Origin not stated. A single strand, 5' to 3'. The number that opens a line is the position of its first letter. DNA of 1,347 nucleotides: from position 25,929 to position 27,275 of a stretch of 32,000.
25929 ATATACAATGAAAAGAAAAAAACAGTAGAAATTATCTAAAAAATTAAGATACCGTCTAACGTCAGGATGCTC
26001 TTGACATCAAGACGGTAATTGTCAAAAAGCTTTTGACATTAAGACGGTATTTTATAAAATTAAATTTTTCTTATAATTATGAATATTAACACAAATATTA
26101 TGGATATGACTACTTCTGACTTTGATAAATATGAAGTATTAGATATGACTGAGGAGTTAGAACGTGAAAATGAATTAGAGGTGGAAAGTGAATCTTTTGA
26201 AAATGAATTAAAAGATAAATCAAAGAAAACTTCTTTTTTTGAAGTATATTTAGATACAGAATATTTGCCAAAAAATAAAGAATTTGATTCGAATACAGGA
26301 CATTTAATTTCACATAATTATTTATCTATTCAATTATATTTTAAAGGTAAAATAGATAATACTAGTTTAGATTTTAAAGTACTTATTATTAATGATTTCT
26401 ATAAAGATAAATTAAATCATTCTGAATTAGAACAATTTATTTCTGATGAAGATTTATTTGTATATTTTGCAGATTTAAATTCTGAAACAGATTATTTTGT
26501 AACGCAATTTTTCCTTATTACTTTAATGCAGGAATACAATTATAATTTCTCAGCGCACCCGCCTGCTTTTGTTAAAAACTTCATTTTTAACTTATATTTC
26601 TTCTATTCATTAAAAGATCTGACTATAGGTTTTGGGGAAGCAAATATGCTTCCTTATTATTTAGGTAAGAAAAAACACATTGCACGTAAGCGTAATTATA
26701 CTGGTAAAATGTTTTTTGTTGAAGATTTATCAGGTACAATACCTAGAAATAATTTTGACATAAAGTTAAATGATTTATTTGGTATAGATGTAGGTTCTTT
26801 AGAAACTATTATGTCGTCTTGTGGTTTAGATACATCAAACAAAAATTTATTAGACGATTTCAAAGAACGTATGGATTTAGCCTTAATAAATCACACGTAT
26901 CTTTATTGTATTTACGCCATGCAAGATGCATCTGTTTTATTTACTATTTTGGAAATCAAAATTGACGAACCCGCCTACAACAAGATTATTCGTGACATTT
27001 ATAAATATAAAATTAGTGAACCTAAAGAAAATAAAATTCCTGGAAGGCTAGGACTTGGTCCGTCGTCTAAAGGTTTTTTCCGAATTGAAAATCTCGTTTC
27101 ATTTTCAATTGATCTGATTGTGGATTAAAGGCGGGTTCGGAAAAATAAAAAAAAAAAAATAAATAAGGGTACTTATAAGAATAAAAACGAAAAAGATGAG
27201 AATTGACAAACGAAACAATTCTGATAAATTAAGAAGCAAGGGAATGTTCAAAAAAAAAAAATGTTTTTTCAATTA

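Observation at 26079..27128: orf349: exonuclease-domain-like ORF with no polymerase domain, possibly a remnant of a foreign DNA polymerase gene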

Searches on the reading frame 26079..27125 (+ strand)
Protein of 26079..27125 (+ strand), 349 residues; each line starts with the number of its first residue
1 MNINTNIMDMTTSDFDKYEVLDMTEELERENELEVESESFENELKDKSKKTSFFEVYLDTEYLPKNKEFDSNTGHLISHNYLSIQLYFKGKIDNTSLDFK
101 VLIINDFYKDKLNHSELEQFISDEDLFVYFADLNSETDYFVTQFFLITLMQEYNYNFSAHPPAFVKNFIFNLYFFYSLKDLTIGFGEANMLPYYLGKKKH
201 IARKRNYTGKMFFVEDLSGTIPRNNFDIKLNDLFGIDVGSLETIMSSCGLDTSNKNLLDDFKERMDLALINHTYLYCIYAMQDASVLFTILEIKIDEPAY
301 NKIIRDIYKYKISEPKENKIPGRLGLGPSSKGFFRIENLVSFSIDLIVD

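Call 5: search_protein_families(library=pfam, proteins=[window:26079-27125:+], max_evalue=10)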
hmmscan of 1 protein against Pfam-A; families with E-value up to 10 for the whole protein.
window:26079-27125:+ (349 aa): 0 families

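Call 6: search_protein_families(library=ncbifam, proteins=[window:26079-27125:+], max_evalue=10)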
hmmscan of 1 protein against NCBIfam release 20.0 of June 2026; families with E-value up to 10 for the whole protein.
window:26079-27125:+ (349 aa): 0 families

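Call 7: search_protein_families(library=phrogs, proteins=[window:26079-27125:+], max_evalue=10)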
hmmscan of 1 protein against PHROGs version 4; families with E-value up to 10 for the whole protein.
window:26079-27125:+ (349 aa): 2 families
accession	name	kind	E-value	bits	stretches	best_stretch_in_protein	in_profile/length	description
phrog_834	-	unknown function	0.011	17.1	1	46-88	62-104/109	-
phrog_13202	-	unknown function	0.36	11.7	1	152-182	42-72/179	-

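Call 8: search_solved_structures(query=window:26079-27125:+, max_evalue=10, show_alignments=3)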
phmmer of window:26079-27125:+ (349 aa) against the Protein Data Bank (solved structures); distinct sequences matched with E-value up to 10: 0.

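Call 9: find_homologous_proteins(query=window:26079-27125:+, max_evalue=0.01)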
Query window:26079-27125:+ (349 aa): 2 proteins with E <= 0.01 among 1072 candidates.
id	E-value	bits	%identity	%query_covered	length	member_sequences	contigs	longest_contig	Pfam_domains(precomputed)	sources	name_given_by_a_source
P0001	3.5e-226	768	100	100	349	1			-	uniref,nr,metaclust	uniref:Putative encoded protein n=1 Tax=Dunaliella salina TaxID=3046 RepID=A0A1C8XRM4_DUNSA|nr:putat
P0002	5.4e-66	241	48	85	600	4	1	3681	-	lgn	-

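Call 13: search_protein_families(library=pfam, proteins=[P0002], max_evalue=10)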
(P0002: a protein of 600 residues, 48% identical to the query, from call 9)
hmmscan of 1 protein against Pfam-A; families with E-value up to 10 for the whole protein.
P0002 (600 aa): 0 families

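Call 14: find_encoding_contigs(protein=P0002, flank=10000, max_places=10)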
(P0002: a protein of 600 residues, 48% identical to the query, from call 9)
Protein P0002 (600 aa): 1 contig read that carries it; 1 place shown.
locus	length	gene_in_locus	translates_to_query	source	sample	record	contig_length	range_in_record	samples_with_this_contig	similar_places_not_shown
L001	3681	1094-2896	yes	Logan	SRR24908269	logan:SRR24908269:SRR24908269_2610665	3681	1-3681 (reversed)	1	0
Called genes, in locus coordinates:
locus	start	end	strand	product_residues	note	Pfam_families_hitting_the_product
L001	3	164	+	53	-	?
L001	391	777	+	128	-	-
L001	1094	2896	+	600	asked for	-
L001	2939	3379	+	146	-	-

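Call 22: search_protein_families(library=pfam, proteins=[L001:2939-3376:+], max_evalue=10)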
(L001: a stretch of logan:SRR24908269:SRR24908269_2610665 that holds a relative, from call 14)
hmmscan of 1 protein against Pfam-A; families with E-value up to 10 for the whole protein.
L001:2939-3376:+ (146 aa): 1 family
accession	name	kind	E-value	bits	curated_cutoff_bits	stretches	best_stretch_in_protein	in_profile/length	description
PF23386.1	NPP-6_helical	-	0.2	11.5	27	1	49-91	109-151/209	NPP-6, helical domain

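Call 24: search_protein_representatives(protein=window:26079-27125:+)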
Query: 349 residues. Proteins with E-value up to 0.001 (for the whole library): 102; up to 1e-10: 46; up to 1e-30: 3. The best 102 are listed.
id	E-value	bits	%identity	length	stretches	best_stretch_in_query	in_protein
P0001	1.1e-226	767.8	100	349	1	1-349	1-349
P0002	1.7e-66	241.2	56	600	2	78-315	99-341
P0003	8.7e-45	169.9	40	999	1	30-309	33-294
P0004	2.3e-29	119.2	36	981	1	80-314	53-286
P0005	3.9e-28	115.2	34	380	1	58-313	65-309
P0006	7.4e-23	97.8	31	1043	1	78-317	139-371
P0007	2.0e-21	93.1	33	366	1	19-317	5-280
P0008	3.5e-21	92.3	33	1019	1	42-326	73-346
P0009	6.1e-20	88.2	42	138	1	171-288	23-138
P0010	1.1e-19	87.4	32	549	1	96-315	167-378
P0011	1.5e-18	83.6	31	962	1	64-326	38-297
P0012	2.2e-18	83.1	35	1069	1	32-312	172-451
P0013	1.4e-17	80.5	37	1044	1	161-310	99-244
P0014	1.6e-17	80.3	33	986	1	13-310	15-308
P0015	1.7e-17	80.2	37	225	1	81-251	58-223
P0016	1.4e-16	77.2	35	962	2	78-310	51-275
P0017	2.8e-16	76.2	32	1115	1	92-306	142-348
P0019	1.0e-15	74.3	28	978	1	20-316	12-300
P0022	5.2e-15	72.0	35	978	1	79-303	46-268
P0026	1.1e-13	67.6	27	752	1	36-314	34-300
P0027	1.7e-13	67.0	34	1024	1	78-314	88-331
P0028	1.9e-13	66.9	28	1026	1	25-324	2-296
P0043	7.5e-11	58.3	37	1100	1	168-297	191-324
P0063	7.7e-09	51.7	28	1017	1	77-311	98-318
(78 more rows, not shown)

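Call 27: search_protein_families(library=pfam, proteins=[P0003, P0004, P0006, P0008, P0011, P0012, P0013, P0014, P0019], max_evalue=1)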
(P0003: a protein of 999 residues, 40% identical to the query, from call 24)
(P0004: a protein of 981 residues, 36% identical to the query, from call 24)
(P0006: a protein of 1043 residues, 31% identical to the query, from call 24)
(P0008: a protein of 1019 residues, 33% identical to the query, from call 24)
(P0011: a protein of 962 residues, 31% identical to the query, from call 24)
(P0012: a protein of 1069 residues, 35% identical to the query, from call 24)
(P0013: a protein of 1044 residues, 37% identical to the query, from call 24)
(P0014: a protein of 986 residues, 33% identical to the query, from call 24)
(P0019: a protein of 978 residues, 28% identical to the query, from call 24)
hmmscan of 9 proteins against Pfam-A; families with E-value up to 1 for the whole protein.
P0003 (999 aa): 1 family
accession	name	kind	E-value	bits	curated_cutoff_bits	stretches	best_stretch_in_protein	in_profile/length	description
PF07631.16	PSD4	-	0.14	13.1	23.3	1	237-295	70-128/128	Protein of unknown function (DUF1592)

P0004 (981 aa): 0 families

P0006 (1043 aa): 0 families

P0008 (1019 aa): 0 families

P0011 (962 aa): 0 families

P0012 (1069 aa): 0 families

P0013 (1044 aa): 0 families

P0014 (986 aa): 1 family
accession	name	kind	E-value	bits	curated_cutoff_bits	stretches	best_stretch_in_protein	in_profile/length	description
PF08696.17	Dna2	-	0.013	15.7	22.4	1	316-406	82-150/204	DNA replication factor Dna2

P0019 (978 aa): 0 families

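Call 29: search_solved_structures(query=A1, max_evalue=10, show_alignments=3)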
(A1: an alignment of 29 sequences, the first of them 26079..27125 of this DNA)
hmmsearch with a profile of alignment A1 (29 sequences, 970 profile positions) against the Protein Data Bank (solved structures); distinct sequences matched with E-value up to 10: 4.
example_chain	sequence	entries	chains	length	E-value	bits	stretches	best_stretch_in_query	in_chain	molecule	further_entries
4fyd_A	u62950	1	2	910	0.11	13.8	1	619-657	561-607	DNA polymerase alpha catalytic subunit A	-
4b08_A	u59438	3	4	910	0.11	13.8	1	619-657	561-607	DNA POLYMERASE ALPHA CATALYTIC SUBUNIT A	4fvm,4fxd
1q8i_A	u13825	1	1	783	2.7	9.2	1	616-657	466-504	DNA polymerase II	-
3k57_A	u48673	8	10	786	3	9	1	616-657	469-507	DNA polymerase II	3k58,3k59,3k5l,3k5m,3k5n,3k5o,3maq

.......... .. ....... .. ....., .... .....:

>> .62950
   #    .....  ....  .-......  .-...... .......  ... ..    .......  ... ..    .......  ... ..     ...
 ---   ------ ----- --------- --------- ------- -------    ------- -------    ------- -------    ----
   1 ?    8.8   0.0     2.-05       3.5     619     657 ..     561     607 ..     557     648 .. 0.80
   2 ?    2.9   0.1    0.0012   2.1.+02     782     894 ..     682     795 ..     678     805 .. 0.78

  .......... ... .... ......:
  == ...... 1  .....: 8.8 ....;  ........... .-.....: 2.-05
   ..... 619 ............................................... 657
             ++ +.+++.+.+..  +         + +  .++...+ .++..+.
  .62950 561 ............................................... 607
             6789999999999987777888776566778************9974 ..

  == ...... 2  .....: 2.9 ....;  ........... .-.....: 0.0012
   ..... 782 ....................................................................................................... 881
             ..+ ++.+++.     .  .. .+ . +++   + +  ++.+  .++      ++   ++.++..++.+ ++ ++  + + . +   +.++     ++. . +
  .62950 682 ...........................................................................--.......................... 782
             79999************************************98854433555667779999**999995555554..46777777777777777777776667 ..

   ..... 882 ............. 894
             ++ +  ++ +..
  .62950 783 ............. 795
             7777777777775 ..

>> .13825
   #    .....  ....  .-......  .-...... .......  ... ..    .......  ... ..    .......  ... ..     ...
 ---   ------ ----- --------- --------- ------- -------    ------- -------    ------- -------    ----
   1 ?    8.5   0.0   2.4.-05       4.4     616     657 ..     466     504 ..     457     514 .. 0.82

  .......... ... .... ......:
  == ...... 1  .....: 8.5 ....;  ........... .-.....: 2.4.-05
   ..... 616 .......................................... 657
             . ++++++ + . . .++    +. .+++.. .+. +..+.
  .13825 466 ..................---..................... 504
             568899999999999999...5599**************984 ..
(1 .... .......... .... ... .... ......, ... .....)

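Call 30: find_homologous_proteins(query=A1, max_evalue=0.001)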
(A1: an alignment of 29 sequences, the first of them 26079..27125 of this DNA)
Query A1 (29 sequences) (349 aa, profile of the alignment): 4 proteins with E <= 0.001 among 8000 candidates.
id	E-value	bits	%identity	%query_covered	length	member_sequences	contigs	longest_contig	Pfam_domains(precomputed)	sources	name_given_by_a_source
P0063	0.0e+0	1136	24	85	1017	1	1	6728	-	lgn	-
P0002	4.9e-172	593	48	85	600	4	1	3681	-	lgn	-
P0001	4.8e-75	272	100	100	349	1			-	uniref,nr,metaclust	uniref:Putative encoded protein n=1 Tax=Dunaliella salina TaxID=3046 RepID=A0A1C8XRM4_DUNSA|nr:putat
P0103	2.9e-45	173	30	34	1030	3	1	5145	-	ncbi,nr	ncbi:MAG: hypothetical protein KA986_03660, partial [Aliarcobacter sp.]|nr:hypothetical protein [Ali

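Call 32: list_cluster_members(proteins=[P0003, P0004, P0006, P0008, P0012, P0013, P0014, P0063, P0103, P0005])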
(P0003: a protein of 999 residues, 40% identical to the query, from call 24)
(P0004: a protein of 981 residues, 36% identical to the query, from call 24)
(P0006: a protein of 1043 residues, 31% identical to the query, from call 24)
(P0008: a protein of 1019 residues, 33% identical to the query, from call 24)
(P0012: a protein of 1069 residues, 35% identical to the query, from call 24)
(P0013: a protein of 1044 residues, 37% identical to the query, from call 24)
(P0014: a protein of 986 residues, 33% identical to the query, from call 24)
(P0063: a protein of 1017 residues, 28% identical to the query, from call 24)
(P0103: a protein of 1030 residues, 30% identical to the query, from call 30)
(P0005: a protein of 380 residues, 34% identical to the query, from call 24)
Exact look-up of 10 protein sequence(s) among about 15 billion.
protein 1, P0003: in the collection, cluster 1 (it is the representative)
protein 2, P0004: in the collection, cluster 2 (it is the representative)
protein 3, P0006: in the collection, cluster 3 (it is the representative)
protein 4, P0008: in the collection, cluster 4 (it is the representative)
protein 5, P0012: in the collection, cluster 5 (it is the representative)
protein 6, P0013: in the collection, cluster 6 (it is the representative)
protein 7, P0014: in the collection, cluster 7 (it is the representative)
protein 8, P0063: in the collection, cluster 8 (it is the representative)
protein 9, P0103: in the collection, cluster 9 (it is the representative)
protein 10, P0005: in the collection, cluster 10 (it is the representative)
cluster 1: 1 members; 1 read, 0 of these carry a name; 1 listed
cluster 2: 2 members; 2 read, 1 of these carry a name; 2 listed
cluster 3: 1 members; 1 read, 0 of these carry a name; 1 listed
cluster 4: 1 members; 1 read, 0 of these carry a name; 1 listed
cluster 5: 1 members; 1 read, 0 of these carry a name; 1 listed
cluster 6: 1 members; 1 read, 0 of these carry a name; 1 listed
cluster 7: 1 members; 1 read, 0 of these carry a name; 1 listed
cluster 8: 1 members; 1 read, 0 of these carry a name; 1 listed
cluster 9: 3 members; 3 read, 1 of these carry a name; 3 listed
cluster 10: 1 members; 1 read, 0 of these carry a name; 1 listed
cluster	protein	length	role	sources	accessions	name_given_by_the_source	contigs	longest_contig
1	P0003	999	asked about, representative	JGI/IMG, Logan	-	-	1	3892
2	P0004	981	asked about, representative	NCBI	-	-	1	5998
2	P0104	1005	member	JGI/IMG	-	hypothetical protein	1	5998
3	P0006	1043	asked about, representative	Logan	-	-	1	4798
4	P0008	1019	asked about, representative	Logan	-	-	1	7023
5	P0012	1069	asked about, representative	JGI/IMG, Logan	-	-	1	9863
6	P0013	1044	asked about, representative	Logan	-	-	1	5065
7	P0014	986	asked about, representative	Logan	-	-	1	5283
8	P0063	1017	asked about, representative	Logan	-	-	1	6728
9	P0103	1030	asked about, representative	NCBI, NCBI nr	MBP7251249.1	MAG: hypothetical protein KA986_03660, partial [Aliarcobacter sp.] | hypothetical protein [Aliarcobacter sp.]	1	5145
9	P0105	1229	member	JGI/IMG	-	-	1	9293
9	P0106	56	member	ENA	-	-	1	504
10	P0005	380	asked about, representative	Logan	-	-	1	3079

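Call 33: find_encoding_contigs(protein=P0063, flank=10000)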
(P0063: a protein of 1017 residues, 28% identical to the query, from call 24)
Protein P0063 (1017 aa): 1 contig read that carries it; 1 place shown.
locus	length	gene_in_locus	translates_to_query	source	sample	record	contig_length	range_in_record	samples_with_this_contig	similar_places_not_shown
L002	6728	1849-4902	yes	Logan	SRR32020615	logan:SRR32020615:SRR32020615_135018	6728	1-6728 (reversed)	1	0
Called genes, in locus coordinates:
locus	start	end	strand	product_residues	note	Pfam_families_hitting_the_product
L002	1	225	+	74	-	?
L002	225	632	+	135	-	-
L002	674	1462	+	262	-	-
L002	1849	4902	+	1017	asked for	-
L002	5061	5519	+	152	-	-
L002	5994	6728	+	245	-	?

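Call 34: find_encoding_contigs(protein=P0012, flank=10000)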
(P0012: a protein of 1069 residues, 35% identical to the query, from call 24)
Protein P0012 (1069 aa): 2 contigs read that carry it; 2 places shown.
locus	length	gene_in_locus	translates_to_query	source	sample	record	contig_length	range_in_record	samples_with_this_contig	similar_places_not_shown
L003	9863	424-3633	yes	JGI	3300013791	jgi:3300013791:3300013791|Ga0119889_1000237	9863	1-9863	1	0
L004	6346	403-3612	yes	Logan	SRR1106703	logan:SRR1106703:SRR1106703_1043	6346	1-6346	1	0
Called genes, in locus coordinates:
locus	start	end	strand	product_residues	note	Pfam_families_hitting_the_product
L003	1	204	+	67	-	?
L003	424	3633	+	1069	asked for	-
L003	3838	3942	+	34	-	-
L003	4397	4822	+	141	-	-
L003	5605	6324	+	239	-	-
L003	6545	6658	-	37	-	PF02529:PetG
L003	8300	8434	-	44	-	PF00283:Cytochrom_B559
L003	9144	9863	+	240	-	?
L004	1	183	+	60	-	?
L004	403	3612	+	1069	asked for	-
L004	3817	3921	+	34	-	-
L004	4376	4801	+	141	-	-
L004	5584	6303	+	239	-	-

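Call 35: find_encoding_contigs(protein=P0103, flank=10000)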
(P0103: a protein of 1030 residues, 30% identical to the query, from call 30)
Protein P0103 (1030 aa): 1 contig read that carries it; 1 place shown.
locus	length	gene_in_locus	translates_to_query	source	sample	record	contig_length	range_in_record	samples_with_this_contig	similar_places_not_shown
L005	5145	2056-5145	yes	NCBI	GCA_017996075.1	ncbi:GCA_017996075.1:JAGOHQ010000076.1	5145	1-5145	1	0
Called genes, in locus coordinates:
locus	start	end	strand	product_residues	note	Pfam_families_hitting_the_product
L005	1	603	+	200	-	PF16684:ResT-TelK_cat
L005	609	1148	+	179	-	-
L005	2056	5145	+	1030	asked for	?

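Call 37: predict_structure(alignment_id=A1)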
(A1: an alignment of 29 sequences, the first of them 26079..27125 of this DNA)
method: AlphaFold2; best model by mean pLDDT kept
length: 349 residues; sequences in the alignment: 29
mean_pLDDT: 77.5   pTM: 0.75
mean pLDDT of the five models: 77.5, 77.1, 76.6, 76.5, 76.2
residues with pLDDT >= 90: 181; 70-90: 47; 50-70: 47; < 50: 74
segments of 3 or more residues with pLDDT < 50: 1-19, 25-27, 29-44, 315-349
pLDDT, mean of each block of 10 residues (from residue 1): 39 45 49 48 57 96 73 62 97 93 98 98 97 94 96 87 80 92 95 89 90 83 90 89 93 93 94 98 95 74 64 47 38 37 36
secondary structure, 60 per line:
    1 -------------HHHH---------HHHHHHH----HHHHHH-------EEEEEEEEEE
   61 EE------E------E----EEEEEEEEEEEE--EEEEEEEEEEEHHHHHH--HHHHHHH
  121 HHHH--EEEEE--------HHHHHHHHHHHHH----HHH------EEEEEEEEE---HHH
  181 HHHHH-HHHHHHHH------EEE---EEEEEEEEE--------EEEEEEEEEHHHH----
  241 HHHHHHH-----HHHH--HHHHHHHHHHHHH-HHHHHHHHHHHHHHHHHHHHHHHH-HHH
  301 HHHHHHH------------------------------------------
elements in order: H14-17 H27-33 H38-43 E51-62 E81-92 E95-105 H106-111 H114-124 E127-131 H140-152 E166-174 H178-185 H187-194 E201-203 E207-215 E224-232 H233-236 H241-247 H253-256 H259-271 H273-296 H298-307

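Call 40: fold_search(model_id=the predicted structure, library=pdb)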
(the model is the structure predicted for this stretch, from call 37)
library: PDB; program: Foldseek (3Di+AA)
matches with E <= 10: 588; with E <= 0.001: 0
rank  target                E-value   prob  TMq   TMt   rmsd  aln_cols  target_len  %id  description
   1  4b08                  4.8e-02  0.84  0.16  0.08   6.2        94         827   10  Yeast DNA polymerase alpha, Selenomethionine protein (released 2013-02-27)
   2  4fvm                  5.4e-02  0.84  0.16  0.08   6.1        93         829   10  Crystal structure of yeast DNA polymerase alpha (released 2013-02-27)
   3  5iud_J                7.7e-02  0.41  0.27  0.13  10.7       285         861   12  Human DNA polymerase alpha in binary complex with a DNA:DNA template-primer (released 2016-04-13)
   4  8fod_1                8.7e-02  0.75  0.16  0.07   6.1        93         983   10  Cryo-EM structure of S. cerevisiae DNA polymerase alpha-primase complex in Apo state conformation II (released 2023-05-31)
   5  8foc_1                9.3e-02  0.60  0.32  0.13  10.8       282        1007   10  Cryo-EM structure of S. cerevisiae DNA polymerase alpha-primase in Apo state conformation I (released 2023-05-31)
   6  4fxd_B                1.0e-01  0.57  0.15  0.07   6.4        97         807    9  Crystal structure of yeast DNA polymerase alpha bound to DNA/RNA (released 2013-02-27)
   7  5exr_C                1.1e-01  0.38  0.27  0.11  10.2       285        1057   12  Crystal structure of human primosome (released 2016-03-23)
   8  3taz_A                1.2e-01  0.04  0.11  0.09  25.4       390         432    9  Crystal structure of NurA bound to dAMP and manganese (released 2011-11-23)
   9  8fok_1                1.2e-01  0.47  0.31  0.12  10.7       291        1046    8  Cryo-EM structure of S. cerevisiae DNA polymerase alpha-primase complex in the DNA elongation state (released 2023-05-31)
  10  4fxd_A                1.3e-01  0.60  0.16  0.08   6.0        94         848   10  Crystal structure of yeast DNA polymerase alpha bound to DNA/RNA (released 2013-02-27)
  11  3taz_B                1.3e-01  0.03  0.09  0.08  25.4       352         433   12  Crystal structure of NurA bound to dAMP and manganese (released 2011-11-23)
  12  9q6c_A                1.4e-01  0.12  0.09  0.13  14.3        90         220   21  Cryo-EM structure of octameric COMMD-like protein MBK5214510 from Flavobacteriaceae bacterium (released 2025-10-01)
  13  2w0i                  1.5e-01  0.38  0.12  0.26   3.9        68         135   15  Structure Of C-Terminal Actin Depolymerizing Factor Homology (Adf-H) Domain Of Human Twinfilin-2 (released 2008-09-30)
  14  3tai_B                1.8e-01  0.03  0.12  0.10  25.9       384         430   10  Crystal structure of NurA (released 2011-11-23)
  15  5jqk_A                2.6e-01  0.07  0.15  0.10  18.6       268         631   11  The Xray Crystal Structure of P. falciparum Aminopeptidase P (released 2016-08-31)
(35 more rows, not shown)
